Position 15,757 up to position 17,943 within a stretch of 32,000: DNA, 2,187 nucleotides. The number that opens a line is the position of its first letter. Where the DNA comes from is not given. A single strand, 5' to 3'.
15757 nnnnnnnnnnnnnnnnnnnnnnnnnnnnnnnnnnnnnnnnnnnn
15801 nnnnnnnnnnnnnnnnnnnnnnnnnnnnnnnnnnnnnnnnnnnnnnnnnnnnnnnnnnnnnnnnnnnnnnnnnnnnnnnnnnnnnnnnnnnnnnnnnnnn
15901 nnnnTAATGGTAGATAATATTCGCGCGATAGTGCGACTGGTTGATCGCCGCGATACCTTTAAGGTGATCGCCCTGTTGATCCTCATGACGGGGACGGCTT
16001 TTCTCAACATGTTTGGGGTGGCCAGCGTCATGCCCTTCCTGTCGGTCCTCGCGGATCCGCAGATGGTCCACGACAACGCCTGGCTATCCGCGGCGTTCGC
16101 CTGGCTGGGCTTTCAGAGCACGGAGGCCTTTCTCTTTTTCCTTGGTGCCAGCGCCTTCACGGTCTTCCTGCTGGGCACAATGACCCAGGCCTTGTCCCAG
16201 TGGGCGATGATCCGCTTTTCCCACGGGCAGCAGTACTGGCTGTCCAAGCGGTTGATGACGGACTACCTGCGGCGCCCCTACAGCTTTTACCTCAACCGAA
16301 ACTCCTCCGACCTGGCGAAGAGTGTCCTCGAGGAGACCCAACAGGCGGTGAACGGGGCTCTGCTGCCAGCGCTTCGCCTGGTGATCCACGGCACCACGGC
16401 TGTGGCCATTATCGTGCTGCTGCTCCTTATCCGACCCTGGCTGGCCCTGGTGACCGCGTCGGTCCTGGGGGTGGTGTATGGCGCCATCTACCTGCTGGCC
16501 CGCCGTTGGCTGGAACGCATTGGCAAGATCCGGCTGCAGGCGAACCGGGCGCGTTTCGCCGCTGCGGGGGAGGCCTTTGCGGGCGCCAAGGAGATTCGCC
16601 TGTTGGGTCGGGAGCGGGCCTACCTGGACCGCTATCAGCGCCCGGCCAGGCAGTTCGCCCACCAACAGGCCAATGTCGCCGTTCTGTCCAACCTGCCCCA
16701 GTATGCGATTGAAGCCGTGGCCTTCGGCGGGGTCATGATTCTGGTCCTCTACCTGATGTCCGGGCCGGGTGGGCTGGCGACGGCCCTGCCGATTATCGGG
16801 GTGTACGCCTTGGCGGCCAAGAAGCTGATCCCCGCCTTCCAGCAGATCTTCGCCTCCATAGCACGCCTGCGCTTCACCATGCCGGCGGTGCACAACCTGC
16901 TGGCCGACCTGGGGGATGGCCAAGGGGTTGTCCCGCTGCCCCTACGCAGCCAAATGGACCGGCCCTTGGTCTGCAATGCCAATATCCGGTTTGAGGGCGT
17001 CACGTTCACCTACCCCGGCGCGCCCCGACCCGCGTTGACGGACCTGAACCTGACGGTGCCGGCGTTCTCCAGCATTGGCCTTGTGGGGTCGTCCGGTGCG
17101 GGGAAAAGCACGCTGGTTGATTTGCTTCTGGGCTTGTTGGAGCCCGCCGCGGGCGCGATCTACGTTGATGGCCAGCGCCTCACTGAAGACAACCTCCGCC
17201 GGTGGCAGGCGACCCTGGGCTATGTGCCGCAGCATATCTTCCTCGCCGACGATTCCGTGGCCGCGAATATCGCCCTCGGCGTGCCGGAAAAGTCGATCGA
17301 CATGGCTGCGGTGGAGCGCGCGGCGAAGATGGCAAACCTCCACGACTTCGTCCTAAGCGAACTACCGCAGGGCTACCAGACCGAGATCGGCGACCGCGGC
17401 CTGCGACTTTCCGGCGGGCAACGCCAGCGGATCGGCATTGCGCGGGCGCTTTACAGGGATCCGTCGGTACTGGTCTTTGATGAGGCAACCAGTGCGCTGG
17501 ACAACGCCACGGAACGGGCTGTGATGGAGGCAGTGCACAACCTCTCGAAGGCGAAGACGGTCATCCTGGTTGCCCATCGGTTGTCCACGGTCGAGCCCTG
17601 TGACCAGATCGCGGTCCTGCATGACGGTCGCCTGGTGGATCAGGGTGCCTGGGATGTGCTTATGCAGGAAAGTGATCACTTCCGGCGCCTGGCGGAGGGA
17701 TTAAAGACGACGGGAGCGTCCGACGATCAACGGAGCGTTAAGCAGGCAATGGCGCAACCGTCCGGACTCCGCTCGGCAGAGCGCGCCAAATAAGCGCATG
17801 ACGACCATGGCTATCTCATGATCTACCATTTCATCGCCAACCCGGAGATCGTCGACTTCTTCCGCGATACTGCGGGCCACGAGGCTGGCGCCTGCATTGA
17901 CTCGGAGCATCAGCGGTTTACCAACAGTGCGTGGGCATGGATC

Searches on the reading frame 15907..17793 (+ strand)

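Call 6: search_protein_families(library=ncbifam, proteins=[window:15907-17793:+], max_evalue=0.001)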
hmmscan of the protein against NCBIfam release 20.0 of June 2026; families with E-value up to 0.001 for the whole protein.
window:15907-17793:+ (628 aa): 187 families (the best 25 are shown)
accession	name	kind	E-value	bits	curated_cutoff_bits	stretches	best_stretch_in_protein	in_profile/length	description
NF050066.1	LPSTprtrPglK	equivalog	1.2e-93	314.5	1000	1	11-572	8-556/558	BC-type lipopolysaccharide transporter PglK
TIGR02203.1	MsbA_lipidA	equivalog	1.7e-91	307.5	602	1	31-595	19-565/572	lipid A export permease/ATP-binding protein MsbA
NF045513.1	HepA_fam_ABC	equivalog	8.7e-88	295.3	725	1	18-589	35-599/610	heterocyst formation ABC transporter subunit HepA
TIGR03796.1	NHLM_micro_ABC1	equivalog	1.4e-75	254.9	853.3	1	32-595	158-708/710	NHLP family bacteriocin export ABC transporter peptidase/permease/ATPase subunit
TIGR02204.1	MsbA_rel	hypoth_equivalog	2.1e-75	254.5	780.4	1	121-597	102-573/576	ABC transporter, permease/ATP-binding protein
NF008381.0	PRK11176.1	equivalog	2e-72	244.4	867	1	68-595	55-575/582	lipid A ABC transporter ATP-binding protein/permease MsbA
TIGR03797.1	NHLM_micro_ABC2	equivalog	5.9e-72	243.2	709.4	1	80-597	179-683/686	NHLP bacteriocin export ABC transporter permease/ATPase subunit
TIGR00958.1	3a01208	subfamily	2.8e-70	237.5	874.6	1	350-595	469-710/711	antigen peptide transporter 2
TIGR01846.1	type_I_sec_HlyB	subfamily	1.3e-69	235.3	725.55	1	101-595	203-688/694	type I secretion system permease/ATPase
TIGR03375.1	type_I_sec_LssB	subfamily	1.9e-69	234.7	693.1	1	166-588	276-691/696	type I secretion system permease/ATPase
NF010178.0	PRK13657.1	equivalog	4e-69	233.6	733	1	83-607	64-580/588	glucan ABC transporter ATP-binding protein/ permease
TIGR02857.1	CydD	equivalog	3e-67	227.8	435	1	351-571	311-529/529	thiol reductant ABC exporter subunit CydD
NF052233.1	CphA_assoc_ABC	equivalog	3.6e-62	210.8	880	1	121-614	274-758/766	cyanophycin metabolism-associated ABC transporter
TIGR01842.1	type_I_sec_PrtD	subfamily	4.2e-61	207.1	510.15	1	77-585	46-540/544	type I secretion system permease/ATPase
NF008055.0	PRK10789.1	equivalog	7.2e-59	199.7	845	1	365-613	340-585/590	SmdA family multidrug ABC transporter permease/ATP-binding protein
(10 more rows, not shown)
